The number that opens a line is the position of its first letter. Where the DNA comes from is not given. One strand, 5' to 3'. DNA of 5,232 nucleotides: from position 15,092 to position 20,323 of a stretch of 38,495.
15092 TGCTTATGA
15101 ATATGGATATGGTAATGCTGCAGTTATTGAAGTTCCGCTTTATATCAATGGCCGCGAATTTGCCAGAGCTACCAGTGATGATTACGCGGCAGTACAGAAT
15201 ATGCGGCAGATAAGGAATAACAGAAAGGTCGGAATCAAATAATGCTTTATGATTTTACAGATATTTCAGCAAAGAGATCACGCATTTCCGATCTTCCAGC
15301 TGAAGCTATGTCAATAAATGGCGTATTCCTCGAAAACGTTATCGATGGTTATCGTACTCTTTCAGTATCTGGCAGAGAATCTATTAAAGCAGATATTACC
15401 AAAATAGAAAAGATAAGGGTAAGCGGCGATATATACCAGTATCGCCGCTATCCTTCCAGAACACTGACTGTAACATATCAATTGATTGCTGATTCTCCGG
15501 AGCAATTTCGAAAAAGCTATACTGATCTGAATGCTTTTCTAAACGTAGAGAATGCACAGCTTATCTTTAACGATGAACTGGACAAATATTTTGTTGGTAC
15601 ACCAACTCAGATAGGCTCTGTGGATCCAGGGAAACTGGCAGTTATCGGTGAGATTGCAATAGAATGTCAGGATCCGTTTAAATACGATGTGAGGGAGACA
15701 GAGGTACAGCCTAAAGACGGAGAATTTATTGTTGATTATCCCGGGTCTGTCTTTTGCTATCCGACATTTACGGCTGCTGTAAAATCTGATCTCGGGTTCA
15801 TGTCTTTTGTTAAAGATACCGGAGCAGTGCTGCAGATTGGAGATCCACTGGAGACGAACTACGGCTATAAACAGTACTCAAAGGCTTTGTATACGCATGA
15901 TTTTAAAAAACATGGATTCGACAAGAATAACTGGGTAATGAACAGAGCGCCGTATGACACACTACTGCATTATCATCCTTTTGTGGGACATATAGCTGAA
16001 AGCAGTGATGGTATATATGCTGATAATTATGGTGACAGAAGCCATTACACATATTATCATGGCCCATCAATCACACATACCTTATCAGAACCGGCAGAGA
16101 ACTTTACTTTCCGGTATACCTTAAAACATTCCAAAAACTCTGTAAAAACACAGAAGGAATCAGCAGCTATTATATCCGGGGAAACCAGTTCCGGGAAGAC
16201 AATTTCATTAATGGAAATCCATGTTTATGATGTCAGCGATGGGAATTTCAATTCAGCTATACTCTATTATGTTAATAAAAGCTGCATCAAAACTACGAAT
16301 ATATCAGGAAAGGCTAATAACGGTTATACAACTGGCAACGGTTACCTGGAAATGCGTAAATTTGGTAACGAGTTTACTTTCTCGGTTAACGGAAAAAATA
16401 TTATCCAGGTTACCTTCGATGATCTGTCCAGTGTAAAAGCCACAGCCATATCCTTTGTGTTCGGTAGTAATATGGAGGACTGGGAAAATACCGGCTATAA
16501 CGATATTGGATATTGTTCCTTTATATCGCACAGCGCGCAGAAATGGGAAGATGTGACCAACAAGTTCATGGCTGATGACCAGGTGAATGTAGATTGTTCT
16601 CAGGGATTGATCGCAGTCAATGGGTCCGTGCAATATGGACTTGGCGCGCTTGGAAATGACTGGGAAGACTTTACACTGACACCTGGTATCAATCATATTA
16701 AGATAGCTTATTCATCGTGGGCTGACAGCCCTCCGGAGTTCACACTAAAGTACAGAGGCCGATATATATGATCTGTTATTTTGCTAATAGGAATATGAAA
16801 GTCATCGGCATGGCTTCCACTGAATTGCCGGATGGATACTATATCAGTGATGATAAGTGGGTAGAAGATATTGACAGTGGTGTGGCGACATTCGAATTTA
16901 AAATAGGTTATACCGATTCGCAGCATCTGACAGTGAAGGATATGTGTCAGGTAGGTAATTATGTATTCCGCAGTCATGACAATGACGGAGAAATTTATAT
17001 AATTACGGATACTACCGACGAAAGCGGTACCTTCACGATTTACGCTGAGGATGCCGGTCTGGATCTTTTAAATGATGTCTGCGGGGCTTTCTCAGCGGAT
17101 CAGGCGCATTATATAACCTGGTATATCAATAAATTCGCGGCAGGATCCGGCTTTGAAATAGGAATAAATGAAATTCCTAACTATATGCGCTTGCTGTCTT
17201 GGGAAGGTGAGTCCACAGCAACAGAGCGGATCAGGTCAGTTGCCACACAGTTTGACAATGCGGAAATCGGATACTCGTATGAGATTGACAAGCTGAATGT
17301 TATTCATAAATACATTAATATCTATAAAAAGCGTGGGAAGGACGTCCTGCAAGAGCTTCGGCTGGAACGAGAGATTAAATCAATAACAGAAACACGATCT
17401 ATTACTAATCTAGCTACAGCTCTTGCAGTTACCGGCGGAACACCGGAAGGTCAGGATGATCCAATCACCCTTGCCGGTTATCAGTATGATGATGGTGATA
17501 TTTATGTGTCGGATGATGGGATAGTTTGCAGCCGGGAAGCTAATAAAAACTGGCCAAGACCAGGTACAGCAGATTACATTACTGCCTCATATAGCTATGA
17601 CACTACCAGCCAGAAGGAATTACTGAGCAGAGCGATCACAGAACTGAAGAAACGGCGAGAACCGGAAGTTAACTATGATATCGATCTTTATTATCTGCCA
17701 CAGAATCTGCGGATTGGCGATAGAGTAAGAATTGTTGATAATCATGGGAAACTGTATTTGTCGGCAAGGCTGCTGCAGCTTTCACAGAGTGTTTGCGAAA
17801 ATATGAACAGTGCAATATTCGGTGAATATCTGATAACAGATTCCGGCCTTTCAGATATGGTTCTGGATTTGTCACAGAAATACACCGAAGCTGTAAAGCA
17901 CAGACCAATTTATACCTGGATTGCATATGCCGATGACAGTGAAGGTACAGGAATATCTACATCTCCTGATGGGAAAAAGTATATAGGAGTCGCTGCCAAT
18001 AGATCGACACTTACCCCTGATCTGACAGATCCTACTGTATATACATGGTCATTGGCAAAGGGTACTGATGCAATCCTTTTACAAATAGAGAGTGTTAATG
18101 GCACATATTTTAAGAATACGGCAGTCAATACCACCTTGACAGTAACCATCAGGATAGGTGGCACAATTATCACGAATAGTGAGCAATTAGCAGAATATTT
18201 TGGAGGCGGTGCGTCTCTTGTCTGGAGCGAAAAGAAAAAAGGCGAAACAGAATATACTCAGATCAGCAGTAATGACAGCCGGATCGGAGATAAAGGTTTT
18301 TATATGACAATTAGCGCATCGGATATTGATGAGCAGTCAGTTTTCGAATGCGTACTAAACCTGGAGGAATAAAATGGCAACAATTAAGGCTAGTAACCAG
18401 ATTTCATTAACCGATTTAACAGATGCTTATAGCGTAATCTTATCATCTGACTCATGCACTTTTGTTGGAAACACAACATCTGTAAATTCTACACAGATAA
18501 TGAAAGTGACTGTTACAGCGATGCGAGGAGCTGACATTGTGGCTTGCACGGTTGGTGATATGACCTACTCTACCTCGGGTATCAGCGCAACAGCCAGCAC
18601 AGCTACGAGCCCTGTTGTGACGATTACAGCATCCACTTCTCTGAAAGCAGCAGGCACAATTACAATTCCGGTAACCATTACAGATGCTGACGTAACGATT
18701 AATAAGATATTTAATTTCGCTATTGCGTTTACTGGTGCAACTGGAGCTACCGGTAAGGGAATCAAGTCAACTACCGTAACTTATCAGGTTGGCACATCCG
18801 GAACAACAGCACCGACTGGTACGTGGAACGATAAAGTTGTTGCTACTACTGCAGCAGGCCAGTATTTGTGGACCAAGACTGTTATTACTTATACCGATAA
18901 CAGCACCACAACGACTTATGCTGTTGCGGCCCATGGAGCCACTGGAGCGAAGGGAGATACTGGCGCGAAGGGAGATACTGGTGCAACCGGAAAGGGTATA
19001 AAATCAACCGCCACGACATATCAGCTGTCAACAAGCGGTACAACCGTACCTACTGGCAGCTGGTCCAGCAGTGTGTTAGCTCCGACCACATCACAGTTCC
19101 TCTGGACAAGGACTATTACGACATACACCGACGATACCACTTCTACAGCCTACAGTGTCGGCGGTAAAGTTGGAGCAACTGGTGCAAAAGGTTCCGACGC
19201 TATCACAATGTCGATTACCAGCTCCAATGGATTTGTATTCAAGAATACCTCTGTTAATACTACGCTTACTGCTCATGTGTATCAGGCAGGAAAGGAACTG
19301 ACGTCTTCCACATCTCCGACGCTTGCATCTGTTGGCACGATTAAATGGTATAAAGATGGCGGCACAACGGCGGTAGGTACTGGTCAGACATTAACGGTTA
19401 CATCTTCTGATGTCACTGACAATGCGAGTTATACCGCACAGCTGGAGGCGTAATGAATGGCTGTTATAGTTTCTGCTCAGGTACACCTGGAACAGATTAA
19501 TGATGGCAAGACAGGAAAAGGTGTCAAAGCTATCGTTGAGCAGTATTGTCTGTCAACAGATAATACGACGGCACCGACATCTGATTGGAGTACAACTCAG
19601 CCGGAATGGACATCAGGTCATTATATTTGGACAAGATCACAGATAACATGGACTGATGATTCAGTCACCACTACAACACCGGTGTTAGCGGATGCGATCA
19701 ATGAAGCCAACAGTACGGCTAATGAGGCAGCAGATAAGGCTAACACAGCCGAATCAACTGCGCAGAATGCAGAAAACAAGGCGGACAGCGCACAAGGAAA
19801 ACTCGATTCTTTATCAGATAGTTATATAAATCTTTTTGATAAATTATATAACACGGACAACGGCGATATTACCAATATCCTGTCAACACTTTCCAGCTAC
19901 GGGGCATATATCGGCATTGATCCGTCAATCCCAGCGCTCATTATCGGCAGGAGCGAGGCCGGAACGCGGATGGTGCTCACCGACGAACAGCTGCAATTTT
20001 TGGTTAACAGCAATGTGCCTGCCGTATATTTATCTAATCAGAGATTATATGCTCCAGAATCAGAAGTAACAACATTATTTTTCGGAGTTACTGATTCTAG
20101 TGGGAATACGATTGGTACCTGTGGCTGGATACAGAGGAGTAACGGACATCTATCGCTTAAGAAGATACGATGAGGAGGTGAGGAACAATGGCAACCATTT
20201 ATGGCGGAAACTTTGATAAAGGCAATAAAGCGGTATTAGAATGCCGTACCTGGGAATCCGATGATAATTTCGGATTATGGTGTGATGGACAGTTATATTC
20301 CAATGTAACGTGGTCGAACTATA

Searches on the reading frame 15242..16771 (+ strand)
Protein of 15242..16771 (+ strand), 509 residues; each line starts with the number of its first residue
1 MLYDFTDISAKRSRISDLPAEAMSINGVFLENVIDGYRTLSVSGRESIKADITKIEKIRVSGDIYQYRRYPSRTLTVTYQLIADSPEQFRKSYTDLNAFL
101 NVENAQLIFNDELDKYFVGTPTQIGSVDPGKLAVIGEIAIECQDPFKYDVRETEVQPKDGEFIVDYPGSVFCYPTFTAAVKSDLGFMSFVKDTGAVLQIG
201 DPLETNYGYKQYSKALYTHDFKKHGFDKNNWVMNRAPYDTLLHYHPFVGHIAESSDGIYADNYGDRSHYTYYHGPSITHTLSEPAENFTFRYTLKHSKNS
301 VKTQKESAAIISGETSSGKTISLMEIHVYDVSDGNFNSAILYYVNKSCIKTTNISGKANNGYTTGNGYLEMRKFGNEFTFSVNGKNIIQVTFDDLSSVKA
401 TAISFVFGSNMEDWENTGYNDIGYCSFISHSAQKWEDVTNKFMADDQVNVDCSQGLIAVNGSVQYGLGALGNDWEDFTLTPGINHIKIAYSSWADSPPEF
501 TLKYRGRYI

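Call 67: search_protein_families(library=pfam, proteins=[window:15242-16771:+], max_evalue=0.001)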
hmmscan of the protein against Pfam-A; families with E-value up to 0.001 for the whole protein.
window:15242-16771:+ (509 aa): 2 families
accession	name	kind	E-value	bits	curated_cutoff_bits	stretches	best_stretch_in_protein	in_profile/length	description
PF05709.17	Sipho_tail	-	3e-09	37.5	24.2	1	35-132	13-108/118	Phage tail protein RIFT-related domain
PF22768.1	SPP1_Dit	-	7e-07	29.8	25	1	438-508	34-97/97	Siphovirus-type tail component, C-terminal domain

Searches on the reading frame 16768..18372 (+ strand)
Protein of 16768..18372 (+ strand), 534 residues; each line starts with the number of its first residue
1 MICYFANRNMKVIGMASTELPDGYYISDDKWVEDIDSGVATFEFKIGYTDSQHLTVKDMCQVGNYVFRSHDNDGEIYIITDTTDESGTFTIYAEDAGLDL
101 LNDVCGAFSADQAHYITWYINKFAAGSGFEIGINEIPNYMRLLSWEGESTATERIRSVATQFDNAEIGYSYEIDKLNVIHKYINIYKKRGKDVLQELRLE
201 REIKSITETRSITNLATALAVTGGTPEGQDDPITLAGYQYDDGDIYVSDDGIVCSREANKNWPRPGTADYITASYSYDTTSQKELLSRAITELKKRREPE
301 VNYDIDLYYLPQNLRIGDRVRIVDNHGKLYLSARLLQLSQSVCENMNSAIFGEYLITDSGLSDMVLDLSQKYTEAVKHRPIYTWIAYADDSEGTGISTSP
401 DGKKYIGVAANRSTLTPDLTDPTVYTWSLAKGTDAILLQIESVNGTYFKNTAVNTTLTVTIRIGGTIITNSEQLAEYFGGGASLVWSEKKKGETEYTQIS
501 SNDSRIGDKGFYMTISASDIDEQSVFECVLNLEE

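Call 67: search_protein_families(library=pfam, proteins=[window:16768-18372:+], max_evalue=0.001)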
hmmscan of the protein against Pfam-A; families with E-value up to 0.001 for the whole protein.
window:16768-18372:+ (534 aa): 1 family
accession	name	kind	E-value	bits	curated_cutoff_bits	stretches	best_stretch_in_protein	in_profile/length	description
PF06605.17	Prophage_tail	-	1.1e-10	42.1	31.3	1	126-348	33-232/250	Prophage endopeptidase tail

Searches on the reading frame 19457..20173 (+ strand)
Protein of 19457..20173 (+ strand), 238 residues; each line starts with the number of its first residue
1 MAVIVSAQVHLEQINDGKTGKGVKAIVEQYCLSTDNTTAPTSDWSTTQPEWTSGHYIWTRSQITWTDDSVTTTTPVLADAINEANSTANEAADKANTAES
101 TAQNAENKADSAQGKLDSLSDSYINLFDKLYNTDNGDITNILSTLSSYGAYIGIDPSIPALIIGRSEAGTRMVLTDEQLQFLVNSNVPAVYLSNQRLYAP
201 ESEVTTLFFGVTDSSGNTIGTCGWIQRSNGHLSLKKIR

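Call 67: search_protein_families(library=pfam, proteins=[window:19457-20173:+], max_evalue=0.001)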
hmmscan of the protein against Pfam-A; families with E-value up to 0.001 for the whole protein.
window:19457-20173:+ (238 aa): 2 families
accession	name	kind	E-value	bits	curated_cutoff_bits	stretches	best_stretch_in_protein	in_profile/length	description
PF11839.13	Alanine_zipper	-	9.7e-08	32.6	23.1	1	78-117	14-53/69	Alanine-zipper, major outer membrane lipoprotein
PF16535.10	T3SSipB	-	0.00012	22.8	31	1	78-120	52-94/155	Type III cell invasion protein SipB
